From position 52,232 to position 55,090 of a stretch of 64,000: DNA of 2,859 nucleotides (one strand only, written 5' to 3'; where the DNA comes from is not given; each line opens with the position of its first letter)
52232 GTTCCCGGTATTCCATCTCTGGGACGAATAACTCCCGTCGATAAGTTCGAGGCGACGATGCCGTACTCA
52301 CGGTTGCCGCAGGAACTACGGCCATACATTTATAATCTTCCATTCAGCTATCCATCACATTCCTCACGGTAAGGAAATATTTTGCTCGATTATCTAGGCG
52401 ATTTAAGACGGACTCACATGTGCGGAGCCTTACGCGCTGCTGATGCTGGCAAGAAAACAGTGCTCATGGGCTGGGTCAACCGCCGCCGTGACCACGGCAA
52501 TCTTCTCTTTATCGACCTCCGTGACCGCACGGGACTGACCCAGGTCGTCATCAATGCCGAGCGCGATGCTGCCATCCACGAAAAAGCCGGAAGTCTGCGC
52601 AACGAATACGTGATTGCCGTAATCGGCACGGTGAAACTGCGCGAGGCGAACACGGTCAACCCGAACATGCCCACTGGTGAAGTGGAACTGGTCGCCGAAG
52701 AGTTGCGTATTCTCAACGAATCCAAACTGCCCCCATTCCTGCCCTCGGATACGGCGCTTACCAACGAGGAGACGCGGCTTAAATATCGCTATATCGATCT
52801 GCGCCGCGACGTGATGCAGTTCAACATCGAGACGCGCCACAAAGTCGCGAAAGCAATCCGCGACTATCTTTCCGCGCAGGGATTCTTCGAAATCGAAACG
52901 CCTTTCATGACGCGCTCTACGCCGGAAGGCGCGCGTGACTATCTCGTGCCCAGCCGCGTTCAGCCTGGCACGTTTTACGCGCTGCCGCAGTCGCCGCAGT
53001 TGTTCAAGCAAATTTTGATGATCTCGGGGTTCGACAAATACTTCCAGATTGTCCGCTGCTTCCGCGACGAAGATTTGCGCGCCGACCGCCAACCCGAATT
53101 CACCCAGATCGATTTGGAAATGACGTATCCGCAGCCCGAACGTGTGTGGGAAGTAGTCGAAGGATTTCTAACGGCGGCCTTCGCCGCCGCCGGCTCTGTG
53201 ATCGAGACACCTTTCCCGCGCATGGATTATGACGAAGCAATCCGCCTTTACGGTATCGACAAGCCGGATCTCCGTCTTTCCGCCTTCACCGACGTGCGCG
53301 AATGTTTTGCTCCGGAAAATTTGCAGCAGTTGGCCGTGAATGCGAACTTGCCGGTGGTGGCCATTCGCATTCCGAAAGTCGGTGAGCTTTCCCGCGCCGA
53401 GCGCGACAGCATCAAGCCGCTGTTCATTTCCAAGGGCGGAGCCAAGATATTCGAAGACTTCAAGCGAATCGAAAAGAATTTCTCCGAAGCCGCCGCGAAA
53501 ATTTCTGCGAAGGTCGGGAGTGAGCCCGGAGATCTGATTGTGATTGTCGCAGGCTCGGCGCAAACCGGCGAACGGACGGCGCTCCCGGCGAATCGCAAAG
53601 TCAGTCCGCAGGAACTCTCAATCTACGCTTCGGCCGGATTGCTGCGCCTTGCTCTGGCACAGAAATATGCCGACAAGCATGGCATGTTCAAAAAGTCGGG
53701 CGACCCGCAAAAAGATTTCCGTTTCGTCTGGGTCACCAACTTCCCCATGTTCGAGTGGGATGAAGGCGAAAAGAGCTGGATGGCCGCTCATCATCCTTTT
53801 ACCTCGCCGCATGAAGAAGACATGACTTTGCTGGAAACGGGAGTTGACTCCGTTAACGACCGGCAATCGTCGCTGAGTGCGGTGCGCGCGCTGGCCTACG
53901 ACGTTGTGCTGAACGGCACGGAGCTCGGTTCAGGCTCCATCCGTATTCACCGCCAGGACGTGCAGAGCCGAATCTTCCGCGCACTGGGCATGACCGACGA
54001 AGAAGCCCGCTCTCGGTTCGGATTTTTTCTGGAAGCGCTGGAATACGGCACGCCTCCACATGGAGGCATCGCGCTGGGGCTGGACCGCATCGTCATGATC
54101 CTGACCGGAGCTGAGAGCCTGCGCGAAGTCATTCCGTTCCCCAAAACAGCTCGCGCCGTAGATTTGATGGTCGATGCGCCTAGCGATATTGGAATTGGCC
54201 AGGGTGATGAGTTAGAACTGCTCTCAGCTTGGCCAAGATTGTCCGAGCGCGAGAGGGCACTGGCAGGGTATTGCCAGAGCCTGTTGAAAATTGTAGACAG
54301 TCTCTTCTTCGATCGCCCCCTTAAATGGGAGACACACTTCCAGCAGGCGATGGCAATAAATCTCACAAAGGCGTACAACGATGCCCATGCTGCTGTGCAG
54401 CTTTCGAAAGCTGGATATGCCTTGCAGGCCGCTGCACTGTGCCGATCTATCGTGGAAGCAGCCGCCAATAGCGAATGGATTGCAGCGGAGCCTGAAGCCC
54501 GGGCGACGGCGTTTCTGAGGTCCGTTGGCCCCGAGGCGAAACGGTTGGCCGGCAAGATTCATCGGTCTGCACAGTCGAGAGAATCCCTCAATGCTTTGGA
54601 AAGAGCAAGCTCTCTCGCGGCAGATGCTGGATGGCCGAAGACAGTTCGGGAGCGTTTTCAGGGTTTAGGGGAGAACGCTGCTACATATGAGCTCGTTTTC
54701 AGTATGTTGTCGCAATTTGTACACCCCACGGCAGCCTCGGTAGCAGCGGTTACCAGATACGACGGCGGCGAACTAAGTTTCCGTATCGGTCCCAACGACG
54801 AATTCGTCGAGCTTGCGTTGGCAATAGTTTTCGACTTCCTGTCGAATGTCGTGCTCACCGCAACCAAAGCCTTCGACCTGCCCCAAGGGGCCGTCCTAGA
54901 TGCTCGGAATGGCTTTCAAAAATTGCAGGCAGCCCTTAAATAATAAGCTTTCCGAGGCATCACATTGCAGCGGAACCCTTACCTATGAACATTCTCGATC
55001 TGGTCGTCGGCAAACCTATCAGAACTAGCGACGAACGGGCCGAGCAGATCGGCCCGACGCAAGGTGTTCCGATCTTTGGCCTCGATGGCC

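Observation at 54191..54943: Aspartyl-tRNA synthetase runs on in frame into a helical domain of about 250 aa with no synthetase similarity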

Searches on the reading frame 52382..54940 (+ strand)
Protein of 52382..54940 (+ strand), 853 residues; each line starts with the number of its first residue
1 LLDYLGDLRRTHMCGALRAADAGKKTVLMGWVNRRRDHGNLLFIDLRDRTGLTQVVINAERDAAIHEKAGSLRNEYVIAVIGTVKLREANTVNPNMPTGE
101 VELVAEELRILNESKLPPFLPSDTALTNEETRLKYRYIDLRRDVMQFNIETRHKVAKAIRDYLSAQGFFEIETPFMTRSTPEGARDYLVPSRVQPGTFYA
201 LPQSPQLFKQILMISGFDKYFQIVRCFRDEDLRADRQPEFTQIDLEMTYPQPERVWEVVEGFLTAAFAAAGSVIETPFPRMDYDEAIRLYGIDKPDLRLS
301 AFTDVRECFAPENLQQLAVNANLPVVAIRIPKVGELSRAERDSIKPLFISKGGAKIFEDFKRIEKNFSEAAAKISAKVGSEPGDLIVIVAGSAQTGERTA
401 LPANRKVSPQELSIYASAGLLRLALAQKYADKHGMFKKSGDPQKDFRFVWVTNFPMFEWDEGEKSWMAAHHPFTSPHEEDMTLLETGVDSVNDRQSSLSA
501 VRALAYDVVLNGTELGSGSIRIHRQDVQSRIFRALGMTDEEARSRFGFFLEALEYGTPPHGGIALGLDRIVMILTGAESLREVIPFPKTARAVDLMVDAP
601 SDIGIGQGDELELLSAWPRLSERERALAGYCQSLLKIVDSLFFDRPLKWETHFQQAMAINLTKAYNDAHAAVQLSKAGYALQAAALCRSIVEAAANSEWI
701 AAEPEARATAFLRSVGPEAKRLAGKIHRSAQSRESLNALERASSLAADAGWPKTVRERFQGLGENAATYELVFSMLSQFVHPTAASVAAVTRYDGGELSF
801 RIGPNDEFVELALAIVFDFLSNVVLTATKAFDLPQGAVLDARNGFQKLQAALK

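Call 3: search_protein_families(library=pfam, proteins=[window:52382-54940:+], max_evalue=1)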
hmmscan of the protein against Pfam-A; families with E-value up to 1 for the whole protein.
window:52382-54940:+ (853 aa): 7 families
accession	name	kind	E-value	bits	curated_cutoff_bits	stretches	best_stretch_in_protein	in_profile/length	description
PF00152.25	tRNA-synt_2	-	9.3e-117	389.9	25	1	128-589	1-307/308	tRNA synthetases class II (D, K and N)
PF01336.31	tRNA_anti-codon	-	5.7e-16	58.7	27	1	28-111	3-75/75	OB-fold nucleic acid binding domain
PF18928.5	DUF5677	-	1.8e-11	44.9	27.1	1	660-788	7-156/166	Family of unknown function (DUF5677)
PF01409.25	tRNA-synt_2d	-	0.019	14.9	19.8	0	219-245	104-130/246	tRNA synthetases class II core domain (F)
PF14544.11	DUF4443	-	0.058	13.8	27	1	349-394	40-85/100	Domain of unknown function (DUF4443)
PF00587.30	tRNA-synt_2b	-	0.11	13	29.3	1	219-265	38-86/179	tRNA synthetase class II core domain (G, H, P, S and T)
PF02938.19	GAD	-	0.18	12.5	23.4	1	320-395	6-90/95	GAD domain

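Call 4: search_protein_families(library=ncbifam, proteins=[window:52382-54940:+], max_evalue=1)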
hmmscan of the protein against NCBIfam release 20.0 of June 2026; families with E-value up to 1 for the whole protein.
window:52382-54940:+ (853 aa): 17 families
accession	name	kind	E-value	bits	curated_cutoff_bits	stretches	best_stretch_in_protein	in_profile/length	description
NF001750.0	PRK00476.1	equivalog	1.1e-215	717.5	443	1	9-613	4-584/590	aspartate--tRNA ligase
TIGR00459.1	aspS_bact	equivalog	1.4e-188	628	373.85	1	9-611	2-579/586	aspartate--tRNA ligase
NF009460.0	PRK12820.1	equivalog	4.8e-154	514.2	1379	2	3-309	15-334/723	bifunctional aspartyl-tRNA synthetase/aspartyl/glutamyl-tRNA amidotransferase subunit C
NF003483.0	PRK05159.1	equivalog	2.8e-67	227.5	353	2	9-270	3-258/438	aspartate--tRNA(Asn) ligase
TIGR00458.1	aspS_nondisc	equivalog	2.2e-63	214.7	368.4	2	19-269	8-252/428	aspartate--tRNA(Asn) ligase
TIGR00499.1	lysS_bact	equivalog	2.8e-43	148.3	427.6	2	22-265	52-288/496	lysine--tRNA ligase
NF001756.1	PRK00484.1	subfamily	4.2e-43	147.7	468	2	21-269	49-289/488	lysine--tRNA ligase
NF002821.0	PRK02983.1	equivalog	2.6e-41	141.6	742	2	8-272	644-902/1102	bifunctional lysylphosphatidylglycerol synthetase/lysine--tRNA ligase LysX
NF003037.0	PRK03932.1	equivalog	1.4e-38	133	414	2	19-267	12-259/451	asparagine--tRNA ligase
TIGR00457.1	asnS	equivalog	5e-36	124.5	342.6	2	22-267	15-261/455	asparagine--tRNA ligase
NF009101.0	PRK12445.1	subfamily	5.2e-29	101.2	1026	2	34-264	76-299/505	lysine--tRNA ligase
TIGR00462.1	genX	equivalog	1.9e-20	73.5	286.9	2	150-292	2-145/304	EF-P lysine aminoacylase EpmA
NF006828.0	PRK09350.1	equivalog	1.8e-17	63.6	264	2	506-588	236-322/325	elongation factor P--(R)-beta-lysine ligase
NF005052.0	PRK06462.1-1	equivalog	7.1e-17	61.5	368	2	131-265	31-168/353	asparagine synthetase A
NF005054.0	PRK06462.1-4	equivalog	1.8e-10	40.4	309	2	136-331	12-211/318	asparagine synthetase A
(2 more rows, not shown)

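Call 7: find_encoding_contigs(protein=window:52382-54940:+, flank=8000, max_places=10)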
Protein window:52382-54940:+ (853 aa): 2 contigs read that carry it; 1 place shown.
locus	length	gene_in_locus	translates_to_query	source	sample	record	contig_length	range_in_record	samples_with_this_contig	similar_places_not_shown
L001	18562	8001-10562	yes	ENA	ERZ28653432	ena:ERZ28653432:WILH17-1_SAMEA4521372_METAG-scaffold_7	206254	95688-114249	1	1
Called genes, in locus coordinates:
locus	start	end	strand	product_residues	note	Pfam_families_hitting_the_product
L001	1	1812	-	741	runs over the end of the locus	PF00912:Transgly, PF00905:Transpeptidase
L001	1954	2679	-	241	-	-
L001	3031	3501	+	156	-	PF14534:DUF4440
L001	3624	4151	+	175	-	PF07617:DUF1579 (weak)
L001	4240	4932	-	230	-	-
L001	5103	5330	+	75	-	-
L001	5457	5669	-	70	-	-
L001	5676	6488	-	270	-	-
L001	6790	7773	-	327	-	PF12760:Zn_ribbon_IS1595 (weak), PF12762:DDE_Tnp_IS1595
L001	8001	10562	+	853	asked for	PF01336:tRNA_anti-codon, PF00152:tRNA-synt_2, PF18928:DUF5677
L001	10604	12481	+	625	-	PF13520:AA_permease_2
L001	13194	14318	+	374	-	PF00437:T2SSE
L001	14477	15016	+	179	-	PF02631:RecX_HTH2 (weak)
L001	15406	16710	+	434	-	PF13480:Acetyltransf_6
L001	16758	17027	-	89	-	PF00216:Bac_DNA_binding, PF18291:HU-HIG (weak)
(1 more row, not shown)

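Call 19: search_protein_families(library=padloc, proteins=[window:52382-54940:+], max_evalue=1)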
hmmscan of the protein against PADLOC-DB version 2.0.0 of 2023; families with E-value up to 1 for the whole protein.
window:52382-54940:+ (853 aa): 0 families
